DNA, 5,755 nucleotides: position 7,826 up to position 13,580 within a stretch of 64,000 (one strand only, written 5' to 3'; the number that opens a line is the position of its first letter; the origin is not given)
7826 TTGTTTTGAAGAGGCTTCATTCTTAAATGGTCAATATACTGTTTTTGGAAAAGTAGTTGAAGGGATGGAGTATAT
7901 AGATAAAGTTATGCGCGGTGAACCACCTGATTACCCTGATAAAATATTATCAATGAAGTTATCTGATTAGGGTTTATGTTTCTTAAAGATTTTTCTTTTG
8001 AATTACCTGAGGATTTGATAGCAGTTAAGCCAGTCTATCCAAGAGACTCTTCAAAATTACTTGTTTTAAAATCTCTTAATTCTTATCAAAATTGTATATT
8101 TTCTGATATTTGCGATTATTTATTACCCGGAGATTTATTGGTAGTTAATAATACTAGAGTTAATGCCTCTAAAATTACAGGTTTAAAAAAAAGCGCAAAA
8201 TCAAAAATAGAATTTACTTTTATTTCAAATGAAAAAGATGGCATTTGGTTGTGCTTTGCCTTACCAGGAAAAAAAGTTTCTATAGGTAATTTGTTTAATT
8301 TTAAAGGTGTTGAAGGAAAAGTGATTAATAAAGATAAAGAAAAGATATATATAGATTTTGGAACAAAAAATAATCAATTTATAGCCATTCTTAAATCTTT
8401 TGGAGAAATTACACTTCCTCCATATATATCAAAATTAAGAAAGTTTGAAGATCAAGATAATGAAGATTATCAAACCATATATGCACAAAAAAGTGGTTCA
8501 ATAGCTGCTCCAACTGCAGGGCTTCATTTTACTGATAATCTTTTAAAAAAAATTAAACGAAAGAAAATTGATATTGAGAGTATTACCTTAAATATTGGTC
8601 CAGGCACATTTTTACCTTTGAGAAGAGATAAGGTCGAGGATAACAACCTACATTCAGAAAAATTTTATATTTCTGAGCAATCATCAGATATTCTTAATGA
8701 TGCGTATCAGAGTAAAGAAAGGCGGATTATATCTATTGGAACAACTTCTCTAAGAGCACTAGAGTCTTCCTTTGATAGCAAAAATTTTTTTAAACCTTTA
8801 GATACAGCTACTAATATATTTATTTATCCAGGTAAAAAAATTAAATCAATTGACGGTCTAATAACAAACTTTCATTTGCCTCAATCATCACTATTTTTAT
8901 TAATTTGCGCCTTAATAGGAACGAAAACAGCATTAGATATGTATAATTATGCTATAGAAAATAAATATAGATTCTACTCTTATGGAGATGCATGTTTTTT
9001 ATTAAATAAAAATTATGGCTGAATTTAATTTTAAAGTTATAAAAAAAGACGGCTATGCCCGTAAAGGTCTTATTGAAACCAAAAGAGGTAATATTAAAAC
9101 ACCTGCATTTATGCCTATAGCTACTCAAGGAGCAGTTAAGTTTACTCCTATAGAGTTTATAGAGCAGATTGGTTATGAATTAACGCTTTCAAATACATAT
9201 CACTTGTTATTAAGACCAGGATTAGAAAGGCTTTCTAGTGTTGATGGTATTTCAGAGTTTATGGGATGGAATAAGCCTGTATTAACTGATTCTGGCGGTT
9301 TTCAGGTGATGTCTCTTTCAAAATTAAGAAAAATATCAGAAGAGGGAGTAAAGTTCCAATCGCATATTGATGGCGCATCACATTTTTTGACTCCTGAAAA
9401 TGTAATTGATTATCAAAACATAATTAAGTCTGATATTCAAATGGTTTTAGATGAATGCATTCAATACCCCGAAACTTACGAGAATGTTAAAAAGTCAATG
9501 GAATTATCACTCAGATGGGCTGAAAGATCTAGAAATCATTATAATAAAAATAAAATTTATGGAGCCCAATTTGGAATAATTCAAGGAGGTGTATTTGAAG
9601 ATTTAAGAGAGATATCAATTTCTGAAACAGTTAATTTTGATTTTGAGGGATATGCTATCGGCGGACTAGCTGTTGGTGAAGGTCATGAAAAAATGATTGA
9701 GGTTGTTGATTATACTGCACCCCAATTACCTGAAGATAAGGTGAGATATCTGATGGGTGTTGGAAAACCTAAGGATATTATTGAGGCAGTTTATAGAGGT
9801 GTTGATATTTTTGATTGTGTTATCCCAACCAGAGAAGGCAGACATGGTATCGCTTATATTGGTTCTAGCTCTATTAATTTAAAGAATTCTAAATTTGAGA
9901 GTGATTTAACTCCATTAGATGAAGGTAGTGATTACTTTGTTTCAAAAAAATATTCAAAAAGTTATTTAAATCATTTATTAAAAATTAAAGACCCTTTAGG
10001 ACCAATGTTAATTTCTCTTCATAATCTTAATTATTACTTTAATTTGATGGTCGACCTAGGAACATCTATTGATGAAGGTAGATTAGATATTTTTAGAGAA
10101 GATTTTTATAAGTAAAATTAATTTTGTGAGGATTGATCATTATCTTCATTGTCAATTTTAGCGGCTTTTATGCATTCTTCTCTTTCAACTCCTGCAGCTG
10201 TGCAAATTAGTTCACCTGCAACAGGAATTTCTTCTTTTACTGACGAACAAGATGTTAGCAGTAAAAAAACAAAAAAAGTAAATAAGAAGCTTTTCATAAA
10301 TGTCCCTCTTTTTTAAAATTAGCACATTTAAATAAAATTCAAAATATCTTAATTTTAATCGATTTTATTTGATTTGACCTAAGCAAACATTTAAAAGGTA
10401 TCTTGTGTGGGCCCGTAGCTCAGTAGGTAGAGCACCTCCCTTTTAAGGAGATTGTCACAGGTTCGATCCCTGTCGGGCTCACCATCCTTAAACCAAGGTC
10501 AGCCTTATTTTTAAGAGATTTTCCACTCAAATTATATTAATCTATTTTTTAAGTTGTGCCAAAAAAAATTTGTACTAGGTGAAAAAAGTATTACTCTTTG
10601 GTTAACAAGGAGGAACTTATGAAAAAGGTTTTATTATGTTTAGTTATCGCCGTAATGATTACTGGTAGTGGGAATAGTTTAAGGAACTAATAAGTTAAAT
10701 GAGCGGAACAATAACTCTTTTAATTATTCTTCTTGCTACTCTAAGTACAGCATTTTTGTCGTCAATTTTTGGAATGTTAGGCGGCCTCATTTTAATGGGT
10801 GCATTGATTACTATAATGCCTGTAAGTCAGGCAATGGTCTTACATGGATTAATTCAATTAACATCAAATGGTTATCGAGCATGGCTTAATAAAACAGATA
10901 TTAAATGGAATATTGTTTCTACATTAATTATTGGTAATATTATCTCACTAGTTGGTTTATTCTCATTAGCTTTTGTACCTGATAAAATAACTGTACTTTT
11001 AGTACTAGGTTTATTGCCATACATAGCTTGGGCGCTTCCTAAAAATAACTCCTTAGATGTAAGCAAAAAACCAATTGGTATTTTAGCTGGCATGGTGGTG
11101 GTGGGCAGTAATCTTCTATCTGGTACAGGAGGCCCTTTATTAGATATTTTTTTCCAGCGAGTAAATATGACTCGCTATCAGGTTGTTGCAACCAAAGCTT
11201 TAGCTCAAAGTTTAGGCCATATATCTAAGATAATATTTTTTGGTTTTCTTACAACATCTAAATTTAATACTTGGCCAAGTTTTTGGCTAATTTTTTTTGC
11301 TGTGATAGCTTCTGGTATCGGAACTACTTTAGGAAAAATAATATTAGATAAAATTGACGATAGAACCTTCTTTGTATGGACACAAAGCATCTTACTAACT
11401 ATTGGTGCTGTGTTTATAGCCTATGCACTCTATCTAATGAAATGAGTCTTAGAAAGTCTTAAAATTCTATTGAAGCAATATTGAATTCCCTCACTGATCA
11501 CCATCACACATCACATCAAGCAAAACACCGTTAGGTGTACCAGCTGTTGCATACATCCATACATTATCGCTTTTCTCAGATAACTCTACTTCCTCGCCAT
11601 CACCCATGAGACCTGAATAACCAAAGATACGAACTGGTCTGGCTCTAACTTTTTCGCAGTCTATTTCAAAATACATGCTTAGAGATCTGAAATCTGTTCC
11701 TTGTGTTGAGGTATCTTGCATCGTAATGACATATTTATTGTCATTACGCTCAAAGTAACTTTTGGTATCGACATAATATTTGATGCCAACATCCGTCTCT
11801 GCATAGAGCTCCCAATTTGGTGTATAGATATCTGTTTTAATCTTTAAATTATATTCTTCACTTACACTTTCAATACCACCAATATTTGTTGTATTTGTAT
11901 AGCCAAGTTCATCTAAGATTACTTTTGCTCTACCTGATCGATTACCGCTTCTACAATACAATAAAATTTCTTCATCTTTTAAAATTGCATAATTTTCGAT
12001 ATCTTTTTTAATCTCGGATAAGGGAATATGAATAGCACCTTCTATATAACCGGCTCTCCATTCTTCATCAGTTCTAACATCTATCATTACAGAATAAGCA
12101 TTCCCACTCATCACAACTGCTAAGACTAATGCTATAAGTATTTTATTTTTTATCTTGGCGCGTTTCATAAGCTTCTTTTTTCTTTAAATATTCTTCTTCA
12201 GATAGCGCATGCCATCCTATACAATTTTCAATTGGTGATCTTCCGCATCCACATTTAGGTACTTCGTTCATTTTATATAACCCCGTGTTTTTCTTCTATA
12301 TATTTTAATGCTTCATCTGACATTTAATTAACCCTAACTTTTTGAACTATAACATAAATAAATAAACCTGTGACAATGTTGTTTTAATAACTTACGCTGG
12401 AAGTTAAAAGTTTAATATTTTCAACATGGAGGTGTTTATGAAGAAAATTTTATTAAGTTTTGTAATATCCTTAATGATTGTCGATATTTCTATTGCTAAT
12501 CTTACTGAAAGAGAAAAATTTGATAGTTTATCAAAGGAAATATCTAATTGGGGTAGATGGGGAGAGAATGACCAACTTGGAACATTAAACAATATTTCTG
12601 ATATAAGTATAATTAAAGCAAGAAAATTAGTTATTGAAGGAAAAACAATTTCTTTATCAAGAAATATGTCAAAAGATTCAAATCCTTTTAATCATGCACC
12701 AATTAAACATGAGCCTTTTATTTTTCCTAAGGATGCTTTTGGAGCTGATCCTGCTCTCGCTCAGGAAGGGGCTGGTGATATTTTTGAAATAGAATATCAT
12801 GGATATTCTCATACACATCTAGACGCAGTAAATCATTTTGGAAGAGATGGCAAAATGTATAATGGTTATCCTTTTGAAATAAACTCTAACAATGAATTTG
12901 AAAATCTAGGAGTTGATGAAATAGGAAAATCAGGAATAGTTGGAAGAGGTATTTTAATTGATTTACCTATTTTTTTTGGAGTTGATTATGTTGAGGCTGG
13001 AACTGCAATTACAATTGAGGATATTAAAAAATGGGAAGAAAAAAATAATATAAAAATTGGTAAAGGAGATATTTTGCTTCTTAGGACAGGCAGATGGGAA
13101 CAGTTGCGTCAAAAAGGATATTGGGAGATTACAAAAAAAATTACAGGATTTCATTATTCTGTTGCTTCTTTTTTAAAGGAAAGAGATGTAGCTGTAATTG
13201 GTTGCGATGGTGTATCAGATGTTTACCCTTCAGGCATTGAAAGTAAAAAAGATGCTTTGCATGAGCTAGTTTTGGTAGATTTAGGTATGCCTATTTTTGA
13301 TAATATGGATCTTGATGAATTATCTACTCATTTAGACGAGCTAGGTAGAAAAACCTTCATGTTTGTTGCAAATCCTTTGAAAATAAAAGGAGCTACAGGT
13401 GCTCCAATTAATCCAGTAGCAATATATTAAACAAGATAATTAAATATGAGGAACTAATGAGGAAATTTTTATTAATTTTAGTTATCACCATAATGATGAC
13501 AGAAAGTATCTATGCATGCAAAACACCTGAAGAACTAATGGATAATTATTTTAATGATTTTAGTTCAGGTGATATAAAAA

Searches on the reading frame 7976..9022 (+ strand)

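Call 49: search_protein_families(library=pfam, proteins=[window:7976-9022:+], max_evalue=0.001)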
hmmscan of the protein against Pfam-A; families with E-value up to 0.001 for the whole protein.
window:7976-9022:+ (348 aa): 1 family
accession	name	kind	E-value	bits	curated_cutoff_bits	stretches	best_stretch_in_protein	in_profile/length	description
PF02547.20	Queuosine_synth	-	2.3e-108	362.6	25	1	3-342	1-322/322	Queuosine biosynthesis protein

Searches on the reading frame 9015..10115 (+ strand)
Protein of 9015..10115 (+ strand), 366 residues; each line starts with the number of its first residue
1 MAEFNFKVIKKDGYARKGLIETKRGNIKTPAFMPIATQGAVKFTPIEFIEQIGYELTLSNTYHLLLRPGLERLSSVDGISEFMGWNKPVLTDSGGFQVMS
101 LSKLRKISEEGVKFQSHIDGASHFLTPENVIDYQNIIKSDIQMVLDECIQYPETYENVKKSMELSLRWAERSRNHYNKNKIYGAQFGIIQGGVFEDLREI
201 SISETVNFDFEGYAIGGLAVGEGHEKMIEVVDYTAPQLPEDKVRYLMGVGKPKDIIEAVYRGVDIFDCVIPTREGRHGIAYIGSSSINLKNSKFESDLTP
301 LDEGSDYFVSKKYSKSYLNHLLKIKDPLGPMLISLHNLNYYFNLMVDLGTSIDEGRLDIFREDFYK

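Call 49: search_protein_families(library=pfam, proteins=[window:9015-10115:+], max_evalue=0.001)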
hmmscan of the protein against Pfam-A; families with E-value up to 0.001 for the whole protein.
window:9015-10115:+ (366 aa): 1 family
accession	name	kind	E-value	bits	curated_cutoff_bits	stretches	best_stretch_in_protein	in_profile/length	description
PF01702.25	TGT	-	6.2e-136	453.6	26.3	1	13-365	2-352/357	Queuine tRNA-ribosyltransferase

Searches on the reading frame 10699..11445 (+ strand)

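Call 49: search_protein_families(library=pfam, proteins=[window:10699-11445:+], max_evalue=0.001)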
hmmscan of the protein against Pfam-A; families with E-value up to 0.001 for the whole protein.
window:10699-11445:+ (248 aa): 1 family
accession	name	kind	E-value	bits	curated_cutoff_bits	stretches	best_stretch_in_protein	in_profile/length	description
PF01925.25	TauE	-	3.5e-12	47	32.6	1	11-237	2-235/237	Sulfite exporter TauE/SafE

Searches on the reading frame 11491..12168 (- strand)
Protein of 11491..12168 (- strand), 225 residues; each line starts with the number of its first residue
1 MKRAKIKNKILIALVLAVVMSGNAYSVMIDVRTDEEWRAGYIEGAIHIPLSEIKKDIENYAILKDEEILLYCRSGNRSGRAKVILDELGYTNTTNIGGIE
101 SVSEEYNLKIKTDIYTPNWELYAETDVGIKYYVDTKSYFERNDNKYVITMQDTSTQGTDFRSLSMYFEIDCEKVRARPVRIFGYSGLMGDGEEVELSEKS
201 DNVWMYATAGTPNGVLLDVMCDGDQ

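Call 49: search_protein_families(library=pfam, proteins=[window:11491-12168:-], max_evalue=0.001)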
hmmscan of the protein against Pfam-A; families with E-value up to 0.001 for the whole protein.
window:11491-12168:- (225 aa): 2 families
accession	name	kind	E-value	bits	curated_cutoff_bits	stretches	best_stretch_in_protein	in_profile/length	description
PF00581.25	Rhodanese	-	9.6e-16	58.5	22.2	1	27-103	15-100/102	Rhodanese-like domain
PF16747.10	Adhesin_E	-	8.9e-13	48.9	23.7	1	119-222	1-109/109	Surface-adhesin protein E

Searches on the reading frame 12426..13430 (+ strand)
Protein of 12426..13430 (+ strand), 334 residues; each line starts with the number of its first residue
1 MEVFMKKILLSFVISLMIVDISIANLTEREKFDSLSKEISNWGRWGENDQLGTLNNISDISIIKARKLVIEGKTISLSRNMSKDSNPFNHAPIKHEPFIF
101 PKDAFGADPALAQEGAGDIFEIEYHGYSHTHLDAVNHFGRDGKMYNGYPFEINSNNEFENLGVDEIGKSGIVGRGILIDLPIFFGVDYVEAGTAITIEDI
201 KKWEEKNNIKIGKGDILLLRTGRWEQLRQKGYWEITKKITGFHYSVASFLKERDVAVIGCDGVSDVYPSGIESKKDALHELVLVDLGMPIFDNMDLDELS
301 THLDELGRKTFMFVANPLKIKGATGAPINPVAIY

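Call 33: search_protein_families(library=pfam, proteins=[window:12426-13430:+], max_evalue=0.01)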
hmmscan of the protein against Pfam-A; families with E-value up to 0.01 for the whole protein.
window:12426-13430:+ (334 aa): 1 family
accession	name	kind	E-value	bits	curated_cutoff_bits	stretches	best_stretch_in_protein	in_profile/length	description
PF04199.19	Cyclase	-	6.5e-20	72.2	23.1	1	76-264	2-139/142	Putative cyclase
